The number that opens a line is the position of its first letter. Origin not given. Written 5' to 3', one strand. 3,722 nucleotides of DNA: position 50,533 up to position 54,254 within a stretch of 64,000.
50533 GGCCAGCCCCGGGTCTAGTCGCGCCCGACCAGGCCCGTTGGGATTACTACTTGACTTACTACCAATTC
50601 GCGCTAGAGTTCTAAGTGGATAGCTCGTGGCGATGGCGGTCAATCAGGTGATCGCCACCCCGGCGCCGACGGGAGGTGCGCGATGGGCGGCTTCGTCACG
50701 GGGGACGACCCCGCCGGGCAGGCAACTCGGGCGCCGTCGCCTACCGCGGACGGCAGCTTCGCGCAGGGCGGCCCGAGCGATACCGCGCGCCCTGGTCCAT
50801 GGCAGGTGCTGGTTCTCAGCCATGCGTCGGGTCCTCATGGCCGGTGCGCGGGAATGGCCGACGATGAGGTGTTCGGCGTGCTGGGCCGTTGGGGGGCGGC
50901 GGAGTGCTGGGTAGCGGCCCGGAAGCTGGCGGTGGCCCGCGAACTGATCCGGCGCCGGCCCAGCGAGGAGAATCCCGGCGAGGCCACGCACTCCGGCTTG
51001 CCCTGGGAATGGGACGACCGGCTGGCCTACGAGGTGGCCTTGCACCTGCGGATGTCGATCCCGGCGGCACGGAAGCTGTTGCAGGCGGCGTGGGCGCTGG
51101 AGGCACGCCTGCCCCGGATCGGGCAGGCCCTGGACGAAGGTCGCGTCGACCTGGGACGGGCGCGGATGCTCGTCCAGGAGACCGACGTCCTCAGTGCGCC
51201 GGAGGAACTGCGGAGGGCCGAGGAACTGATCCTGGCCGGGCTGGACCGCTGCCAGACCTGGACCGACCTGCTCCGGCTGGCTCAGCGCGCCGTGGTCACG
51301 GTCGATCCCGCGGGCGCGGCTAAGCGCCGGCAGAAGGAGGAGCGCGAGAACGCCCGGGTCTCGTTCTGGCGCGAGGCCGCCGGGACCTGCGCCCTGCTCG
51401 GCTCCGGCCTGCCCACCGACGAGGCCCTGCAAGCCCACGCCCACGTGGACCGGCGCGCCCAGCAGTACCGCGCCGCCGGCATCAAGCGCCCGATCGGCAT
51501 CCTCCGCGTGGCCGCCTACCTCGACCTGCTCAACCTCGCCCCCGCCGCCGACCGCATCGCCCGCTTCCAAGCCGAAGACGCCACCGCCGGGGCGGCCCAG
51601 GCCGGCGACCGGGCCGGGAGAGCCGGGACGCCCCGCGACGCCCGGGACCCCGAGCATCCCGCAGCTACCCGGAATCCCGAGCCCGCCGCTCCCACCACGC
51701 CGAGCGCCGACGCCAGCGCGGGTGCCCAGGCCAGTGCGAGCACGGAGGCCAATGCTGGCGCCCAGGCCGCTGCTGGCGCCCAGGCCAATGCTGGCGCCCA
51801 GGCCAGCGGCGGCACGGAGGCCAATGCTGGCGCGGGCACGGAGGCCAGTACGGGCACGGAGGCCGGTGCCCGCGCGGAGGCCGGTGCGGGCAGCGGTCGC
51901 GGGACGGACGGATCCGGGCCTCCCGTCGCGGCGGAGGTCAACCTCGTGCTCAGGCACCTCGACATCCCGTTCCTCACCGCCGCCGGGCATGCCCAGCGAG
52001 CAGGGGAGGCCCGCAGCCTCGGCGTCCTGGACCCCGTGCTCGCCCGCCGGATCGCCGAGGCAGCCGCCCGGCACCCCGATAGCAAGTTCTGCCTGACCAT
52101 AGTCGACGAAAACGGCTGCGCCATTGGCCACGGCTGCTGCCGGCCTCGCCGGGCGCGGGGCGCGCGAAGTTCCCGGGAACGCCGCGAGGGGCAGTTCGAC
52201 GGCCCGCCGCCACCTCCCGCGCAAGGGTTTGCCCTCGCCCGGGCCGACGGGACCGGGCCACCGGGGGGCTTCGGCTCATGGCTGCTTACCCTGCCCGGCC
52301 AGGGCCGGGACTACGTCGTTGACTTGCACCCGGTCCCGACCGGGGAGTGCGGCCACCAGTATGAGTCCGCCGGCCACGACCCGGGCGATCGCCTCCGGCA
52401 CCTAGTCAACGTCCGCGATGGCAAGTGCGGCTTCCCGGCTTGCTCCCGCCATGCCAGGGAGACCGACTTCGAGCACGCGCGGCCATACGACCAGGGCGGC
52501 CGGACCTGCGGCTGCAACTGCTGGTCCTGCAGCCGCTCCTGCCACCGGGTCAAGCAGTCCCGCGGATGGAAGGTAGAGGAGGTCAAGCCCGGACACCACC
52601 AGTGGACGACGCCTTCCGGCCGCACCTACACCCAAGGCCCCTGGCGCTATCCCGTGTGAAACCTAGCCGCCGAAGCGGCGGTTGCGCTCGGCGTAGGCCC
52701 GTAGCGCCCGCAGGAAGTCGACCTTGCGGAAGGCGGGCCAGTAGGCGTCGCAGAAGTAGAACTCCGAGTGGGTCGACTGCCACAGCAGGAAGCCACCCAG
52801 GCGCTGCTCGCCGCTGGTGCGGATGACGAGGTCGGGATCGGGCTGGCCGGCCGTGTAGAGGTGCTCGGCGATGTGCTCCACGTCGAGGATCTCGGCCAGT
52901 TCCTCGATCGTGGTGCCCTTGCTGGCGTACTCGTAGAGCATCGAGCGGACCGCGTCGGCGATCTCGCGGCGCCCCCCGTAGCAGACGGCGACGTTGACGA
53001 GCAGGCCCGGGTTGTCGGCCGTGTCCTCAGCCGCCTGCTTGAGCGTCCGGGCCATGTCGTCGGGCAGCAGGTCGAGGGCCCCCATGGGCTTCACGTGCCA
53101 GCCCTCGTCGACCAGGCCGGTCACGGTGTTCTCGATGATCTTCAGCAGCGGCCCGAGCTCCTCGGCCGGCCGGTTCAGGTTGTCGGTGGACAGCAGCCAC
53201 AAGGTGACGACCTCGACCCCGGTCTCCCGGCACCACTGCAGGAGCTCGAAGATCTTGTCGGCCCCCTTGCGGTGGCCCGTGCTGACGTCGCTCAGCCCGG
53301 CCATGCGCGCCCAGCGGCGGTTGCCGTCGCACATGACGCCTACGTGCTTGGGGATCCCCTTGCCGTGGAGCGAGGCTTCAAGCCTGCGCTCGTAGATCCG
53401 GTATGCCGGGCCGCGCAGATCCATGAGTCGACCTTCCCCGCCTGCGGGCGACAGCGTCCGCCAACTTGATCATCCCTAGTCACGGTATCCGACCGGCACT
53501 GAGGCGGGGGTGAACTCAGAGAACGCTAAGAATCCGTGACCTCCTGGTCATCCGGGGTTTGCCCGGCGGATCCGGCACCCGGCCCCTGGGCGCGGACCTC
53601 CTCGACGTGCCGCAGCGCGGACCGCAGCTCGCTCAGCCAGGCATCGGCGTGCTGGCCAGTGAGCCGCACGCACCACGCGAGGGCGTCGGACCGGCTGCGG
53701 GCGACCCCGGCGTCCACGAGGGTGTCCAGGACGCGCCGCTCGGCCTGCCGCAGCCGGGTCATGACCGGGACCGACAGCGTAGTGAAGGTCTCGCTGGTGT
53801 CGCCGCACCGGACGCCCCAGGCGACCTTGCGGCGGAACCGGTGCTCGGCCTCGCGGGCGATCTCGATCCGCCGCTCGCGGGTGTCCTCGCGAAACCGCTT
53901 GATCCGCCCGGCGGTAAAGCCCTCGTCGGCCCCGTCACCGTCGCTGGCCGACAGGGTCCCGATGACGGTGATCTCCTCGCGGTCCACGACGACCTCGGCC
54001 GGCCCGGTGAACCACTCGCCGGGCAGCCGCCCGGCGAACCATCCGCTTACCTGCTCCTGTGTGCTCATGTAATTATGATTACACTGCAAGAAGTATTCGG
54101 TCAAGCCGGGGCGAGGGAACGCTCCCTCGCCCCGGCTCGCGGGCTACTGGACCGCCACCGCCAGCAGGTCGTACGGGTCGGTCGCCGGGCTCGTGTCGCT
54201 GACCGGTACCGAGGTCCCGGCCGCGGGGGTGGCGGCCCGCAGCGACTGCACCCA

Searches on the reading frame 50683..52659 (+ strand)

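Call 8: search_protein_families(library=pfam, proteins=[window:50683-52659:+], max_evalue=0.001)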
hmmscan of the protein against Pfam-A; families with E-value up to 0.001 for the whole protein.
window:50683-52659:+ (658 aa): 1 family
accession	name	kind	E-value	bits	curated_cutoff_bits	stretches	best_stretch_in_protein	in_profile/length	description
PF02720.22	DUF222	-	1.4e-10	41.5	24.4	1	73-241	5-167/306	Domain of unknown function (DUF222)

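Call 9: search_protein_families(library=ncbifam, proteins=[window:50683-52659:+], max_evalue=0.00001)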
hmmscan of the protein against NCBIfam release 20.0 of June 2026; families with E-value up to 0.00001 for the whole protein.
window:50683-52659:+ (658 aa): 0 families

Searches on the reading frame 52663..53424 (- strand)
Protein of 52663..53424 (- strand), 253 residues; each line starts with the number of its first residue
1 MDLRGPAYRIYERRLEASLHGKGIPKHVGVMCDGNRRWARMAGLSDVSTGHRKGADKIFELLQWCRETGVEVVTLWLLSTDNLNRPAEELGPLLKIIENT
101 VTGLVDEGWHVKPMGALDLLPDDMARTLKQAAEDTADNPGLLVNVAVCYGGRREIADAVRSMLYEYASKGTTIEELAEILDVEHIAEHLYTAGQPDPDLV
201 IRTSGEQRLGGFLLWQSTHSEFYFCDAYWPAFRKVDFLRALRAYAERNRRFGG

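Call 8: search_protein_families(library=pfam, proteins=[window:52663-53424:-], max_evalue=0.001)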
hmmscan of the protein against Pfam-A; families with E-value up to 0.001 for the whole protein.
window:52663-53424:- (253 aa): 1 family
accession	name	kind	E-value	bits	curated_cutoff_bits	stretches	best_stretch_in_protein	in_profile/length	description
PF01255.24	Prenyltransf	-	8.9e-73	244.9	27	1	32-252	2-219/219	Putative undecaprenyl diphosphate synthase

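Call 9: search_protein_families(library=ncbifam, proteins=[window:52663-53424:-], max_evalue=0.00001)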
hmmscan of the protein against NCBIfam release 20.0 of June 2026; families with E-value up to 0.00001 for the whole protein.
window:52663-53424:- (253 aa): 16 families
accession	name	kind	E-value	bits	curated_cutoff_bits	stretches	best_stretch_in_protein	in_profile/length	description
NF011403.0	PRK14828.1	equivalog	4.9e-118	393.1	348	1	3-252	7-257/258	isoprenyl transferase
NF011409.0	PRK14835.1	equivalog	4e-90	301.9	425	1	3-252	23-278/279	isoprenyl transferase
NF011405.0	PRK14830.1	equivalog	2.3e-65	220.7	304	1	16-253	14-250/251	undecaprenyl pyrophosphate synthase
TIGR00055.1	uppS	equivalog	8.9e-63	211.7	109.55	1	24-252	1-228/228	polyprenyl diphosphate synthase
NF011406.0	PRK14831.1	subfamily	1.1e-61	208.2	375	1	13-253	12-251/256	undecaprenyl pyrophosphate synthase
NF011408.0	PRK14834.1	equivalog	7.5e-56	189.4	348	1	23-253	16-245/252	isoprenyl transferase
NF011411.0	PRK14838.1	equivalog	2.1e-53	181.1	417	1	21-252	9-237/244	isoprenyl transferase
NF011414.0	PRK14841.1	equivalog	6.9e-51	173.1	401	1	24-253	3-229/233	isoprenyl transferase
NF011407.0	PRK14833.1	equivalog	7.6e-51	173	325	1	23-253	3-231/233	di-trans,poly-cis-decaprenylcistransferase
NF011404.0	PRK14829.1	equivalog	7.4e-48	163.1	372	1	20-253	26-258/260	isoprenyl transferase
NF011413.0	PRK14840.1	equivalog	4.7e-46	157.5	410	1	17-252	11-249/250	isoprenyl transferase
NF011412.0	PRK14839.1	equivalog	1.5e-44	152.2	334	1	26-253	11-228/240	di-trans,poly-cis-decaprenylcistransferase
NF011415.0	PRK14842.1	equivalog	1.3e-43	149.3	360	1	19-253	3-237/241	isoprenyl transferase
NF007596.1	PRK10240.1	equivalog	2.7e-40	138.3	418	1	25-253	16-243/251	(2E,6E)-farnesyl-diphosphate-specific ditrans,polycis-undecaprenyl-diphosphate synthase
NF011402.0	PRK14827.1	equivalog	6.2e-39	134.1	535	1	22-252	65-294/296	decaprenyl diphosphate synthase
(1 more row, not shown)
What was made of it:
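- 52663..53424 (-): cis-Isoprenyl diphosphate synthase (UppS family). This is context only: a conserved neighbour that could supply polyprenyl carrier lipid. PF01255 245 bits; NF011403 393 bits against a cutoff of 348 (calls 8, 9).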

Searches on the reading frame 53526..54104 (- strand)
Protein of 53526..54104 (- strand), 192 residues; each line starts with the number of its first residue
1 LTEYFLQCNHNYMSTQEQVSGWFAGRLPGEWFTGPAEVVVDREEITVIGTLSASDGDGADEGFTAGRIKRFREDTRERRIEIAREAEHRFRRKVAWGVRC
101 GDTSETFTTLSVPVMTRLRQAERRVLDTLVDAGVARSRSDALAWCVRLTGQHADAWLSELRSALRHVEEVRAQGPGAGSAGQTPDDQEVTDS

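Call 8: search_protein_families(library=pfam, proteins=[window:53526-54104:-], max_evalue=0.001)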
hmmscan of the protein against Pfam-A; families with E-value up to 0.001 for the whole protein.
window:53526-54104:- (192 aa): 0 families

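Call 9: search_protein_families(library=ncbifam, proteins=[window:53526-54104:-], max_evalue=0.00001)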
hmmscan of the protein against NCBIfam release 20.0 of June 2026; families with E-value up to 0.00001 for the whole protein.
window:53526-54104:- (192 aa): 1 family
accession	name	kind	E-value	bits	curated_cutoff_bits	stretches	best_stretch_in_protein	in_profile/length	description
NF058631.1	sRNA_TF_AbmR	equivalog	1e-78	262.7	160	1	16-176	2-166/167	ATP-binding transcription factor AbmR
